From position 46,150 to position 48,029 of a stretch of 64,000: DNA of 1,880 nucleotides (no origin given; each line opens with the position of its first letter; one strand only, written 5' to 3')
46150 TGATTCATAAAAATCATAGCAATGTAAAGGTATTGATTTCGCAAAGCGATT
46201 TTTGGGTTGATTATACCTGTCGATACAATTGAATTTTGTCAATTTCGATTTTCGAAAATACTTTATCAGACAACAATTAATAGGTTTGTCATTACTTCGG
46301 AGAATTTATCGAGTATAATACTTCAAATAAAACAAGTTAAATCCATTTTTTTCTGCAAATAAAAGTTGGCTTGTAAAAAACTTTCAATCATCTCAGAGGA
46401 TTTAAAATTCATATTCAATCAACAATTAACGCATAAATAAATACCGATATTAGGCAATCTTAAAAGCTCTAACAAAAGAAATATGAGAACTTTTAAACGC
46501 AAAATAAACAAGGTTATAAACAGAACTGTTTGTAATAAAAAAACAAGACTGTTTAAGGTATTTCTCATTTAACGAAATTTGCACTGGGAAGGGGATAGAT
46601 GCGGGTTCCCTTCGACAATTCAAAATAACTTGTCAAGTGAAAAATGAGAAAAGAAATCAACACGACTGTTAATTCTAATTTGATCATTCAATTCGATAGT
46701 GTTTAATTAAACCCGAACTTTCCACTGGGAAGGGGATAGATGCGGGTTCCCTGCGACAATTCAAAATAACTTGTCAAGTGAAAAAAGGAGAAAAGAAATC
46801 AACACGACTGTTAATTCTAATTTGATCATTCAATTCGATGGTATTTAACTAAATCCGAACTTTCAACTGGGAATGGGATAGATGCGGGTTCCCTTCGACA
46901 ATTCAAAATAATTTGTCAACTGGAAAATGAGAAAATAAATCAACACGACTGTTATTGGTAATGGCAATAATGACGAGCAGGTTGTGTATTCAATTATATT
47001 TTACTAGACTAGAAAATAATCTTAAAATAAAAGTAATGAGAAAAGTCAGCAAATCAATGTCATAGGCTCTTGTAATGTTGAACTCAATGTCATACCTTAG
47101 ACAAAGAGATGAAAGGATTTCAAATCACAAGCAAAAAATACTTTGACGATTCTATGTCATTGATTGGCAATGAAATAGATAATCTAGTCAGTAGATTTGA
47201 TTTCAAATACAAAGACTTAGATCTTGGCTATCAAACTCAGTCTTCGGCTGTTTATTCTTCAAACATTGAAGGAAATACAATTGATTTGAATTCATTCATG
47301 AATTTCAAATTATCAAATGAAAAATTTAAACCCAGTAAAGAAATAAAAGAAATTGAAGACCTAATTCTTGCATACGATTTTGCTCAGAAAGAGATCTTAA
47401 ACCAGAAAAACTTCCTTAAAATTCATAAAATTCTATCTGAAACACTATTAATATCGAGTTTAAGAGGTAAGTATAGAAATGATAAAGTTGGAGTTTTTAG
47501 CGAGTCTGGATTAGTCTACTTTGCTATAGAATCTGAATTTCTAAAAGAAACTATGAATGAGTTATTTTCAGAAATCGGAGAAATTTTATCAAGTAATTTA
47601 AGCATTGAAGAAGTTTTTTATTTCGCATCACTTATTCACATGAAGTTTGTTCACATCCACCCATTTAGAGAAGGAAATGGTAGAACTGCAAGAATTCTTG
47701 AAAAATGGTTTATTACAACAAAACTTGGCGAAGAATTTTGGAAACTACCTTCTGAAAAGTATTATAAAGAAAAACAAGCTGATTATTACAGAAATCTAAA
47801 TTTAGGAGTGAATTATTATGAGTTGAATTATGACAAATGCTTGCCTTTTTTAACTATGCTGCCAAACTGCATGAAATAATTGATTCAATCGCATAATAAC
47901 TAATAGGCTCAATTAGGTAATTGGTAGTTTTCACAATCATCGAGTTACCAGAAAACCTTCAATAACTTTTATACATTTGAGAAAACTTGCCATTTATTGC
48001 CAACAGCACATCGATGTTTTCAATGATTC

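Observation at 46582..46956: Second tandem array (3 x 141 bp) in the 990-bp gap between the DnaE2-like gene and a Fic gene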

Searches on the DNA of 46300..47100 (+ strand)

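Call 6: search_rna_families(source=window, start=46300, end=47100, threshold=evalue, max_evalue=10, show_alignments=4)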
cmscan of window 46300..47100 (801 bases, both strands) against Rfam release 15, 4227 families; matches with E-value up to 10: 5.
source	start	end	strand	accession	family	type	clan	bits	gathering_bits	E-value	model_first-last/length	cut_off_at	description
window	46490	46631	+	RF03532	SQ2397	Cis-reg;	-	23.3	100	0.097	1-243/243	no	Cis-regulator of HTH transcription factor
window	46504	46564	+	RF03388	mir-9418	Gene; miRNA;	-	18.9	82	1.8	1-61/61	no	mir-9418 microRNA precursor family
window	46613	46671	-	RF01192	SNORD11B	Gene; snRNA; snoRNA; CD-box;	CL00103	18.7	50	2.8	1-87/87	no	Small nucleolar RNA SNORD11B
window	46605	46684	-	RF02937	Clostridiales-2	Gene; sRNA;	-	12.4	58.6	8.8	1-82/82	no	Clostridiales-2 RNA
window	46904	46982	-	RF02189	ST7-OT4_3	Gene; lncRNA;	-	11.8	50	3.3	223-302/302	no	ST7 overlapping transcript 4 conserved region 3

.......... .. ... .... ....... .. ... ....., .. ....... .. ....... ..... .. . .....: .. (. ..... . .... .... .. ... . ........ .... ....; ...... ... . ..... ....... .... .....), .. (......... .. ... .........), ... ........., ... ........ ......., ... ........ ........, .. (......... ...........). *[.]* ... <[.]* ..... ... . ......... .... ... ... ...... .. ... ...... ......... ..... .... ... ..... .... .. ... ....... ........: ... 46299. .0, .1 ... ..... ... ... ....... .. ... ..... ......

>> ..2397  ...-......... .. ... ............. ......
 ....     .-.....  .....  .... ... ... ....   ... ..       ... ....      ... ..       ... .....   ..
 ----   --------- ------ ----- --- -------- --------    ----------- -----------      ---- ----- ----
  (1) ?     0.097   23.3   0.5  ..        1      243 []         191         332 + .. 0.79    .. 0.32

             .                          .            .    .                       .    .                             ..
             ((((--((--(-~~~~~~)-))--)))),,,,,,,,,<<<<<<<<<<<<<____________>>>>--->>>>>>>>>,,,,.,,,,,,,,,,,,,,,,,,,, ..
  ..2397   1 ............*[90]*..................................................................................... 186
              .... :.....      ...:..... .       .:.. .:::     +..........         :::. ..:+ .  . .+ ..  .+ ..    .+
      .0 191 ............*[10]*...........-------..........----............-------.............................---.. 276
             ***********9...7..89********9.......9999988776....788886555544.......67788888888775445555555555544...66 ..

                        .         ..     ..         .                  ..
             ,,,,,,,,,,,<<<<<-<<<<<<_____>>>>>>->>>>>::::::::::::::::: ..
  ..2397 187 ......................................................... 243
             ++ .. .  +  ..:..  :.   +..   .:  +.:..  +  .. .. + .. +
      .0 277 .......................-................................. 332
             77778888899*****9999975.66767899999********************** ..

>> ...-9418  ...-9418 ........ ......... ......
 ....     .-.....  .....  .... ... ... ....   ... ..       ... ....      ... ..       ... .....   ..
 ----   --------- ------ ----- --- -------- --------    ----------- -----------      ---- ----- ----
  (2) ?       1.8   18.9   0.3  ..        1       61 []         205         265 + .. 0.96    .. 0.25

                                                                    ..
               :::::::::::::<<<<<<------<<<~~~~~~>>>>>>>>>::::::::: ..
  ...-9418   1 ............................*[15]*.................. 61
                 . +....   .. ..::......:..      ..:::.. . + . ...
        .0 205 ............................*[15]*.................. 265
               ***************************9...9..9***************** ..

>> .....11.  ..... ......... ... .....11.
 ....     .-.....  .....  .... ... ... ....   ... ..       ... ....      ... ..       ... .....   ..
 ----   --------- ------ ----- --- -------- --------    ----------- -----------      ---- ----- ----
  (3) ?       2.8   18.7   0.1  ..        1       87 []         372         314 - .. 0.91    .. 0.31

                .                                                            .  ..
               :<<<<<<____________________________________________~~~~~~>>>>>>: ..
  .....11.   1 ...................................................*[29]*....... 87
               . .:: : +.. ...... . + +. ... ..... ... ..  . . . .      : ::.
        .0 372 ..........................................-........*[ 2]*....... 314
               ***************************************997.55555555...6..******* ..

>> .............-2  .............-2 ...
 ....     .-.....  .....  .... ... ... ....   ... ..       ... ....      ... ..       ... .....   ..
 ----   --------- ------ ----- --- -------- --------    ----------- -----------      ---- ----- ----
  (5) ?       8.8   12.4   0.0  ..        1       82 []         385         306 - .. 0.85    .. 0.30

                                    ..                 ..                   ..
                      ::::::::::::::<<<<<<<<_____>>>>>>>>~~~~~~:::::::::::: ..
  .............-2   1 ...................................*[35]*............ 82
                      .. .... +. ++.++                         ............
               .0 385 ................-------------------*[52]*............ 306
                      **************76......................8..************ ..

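Call 69: search_dna_similar(query=window:46540-46960:+, collection=plasmids, mode=distant, max_evalue=0.001, max_rows=10)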
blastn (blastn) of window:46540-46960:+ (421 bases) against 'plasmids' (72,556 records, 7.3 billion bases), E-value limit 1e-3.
No match.

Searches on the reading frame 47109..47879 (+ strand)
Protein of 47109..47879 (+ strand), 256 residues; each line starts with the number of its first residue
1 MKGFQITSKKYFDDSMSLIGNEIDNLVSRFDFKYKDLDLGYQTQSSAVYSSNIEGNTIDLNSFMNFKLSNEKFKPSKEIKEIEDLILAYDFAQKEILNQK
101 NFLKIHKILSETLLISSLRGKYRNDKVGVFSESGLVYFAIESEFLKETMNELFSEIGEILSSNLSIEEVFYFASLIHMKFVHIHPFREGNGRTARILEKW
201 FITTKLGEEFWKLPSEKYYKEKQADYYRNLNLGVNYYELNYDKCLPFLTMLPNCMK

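Call 9: search_protein_families(library=pfam, proteins=[window:47109-47879:+])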
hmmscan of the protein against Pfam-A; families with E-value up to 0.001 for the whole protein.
window:47109-47879:+ (256 aa): 1 family
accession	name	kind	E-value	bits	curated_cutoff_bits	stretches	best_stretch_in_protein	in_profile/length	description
PF02661.23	Fic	-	1.2e-14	55.3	24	1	97-201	2-92/93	Fic/DOC family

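Call 11: find_encoding_contigs(protein=window:47109-47879:+, flank=3000, max_places=6)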
Protein window:47109-47879:+ (256 aa): 2 contigs read that carry it; 1 place shown.
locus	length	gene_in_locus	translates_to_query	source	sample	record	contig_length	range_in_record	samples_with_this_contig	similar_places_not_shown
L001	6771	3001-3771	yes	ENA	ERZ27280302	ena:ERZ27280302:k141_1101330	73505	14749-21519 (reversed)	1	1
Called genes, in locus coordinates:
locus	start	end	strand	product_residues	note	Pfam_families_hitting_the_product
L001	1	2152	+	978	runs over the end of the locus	PF02811:PHP, PF07733:DNA_pol3_alpha, PF17657:DNA_pol3_finger, PF14579:HHH_6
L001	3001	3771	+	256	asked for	PF02661:Fic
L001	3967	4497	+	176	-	-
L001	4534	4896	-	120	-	PF09966:DUF2200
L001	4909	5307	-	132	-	PF08818:DUF1801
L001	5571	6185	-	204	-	PF01227:GTP_cyclohydroI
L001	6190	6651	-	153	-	PF01242:PTPS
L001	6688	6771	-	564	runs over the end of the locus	PF02366:PMT, PF13231:PMT_2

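Call 64: search_protein_families(library=ncbifam, proteins=[window:47109-47879:+], max_evalue=0.001)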
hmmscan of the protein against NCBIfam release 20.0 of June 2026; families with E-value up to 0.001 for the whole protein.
window:47109-47879:+ (256 aa): 2 families
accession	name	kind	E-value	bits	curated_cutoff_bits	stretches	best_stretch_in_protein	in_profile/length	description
NF046030.1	ProtAdlyltaseSoFic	equivalog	8.1e-08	31.6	550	1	147-231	157-240/361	protein adenylyltransferase Fic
TIGR02613.1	mob_myst_B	hypoth_equivalog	5.1e-06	26.5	124.4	1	173-231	112-171/186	mobile mystery protein B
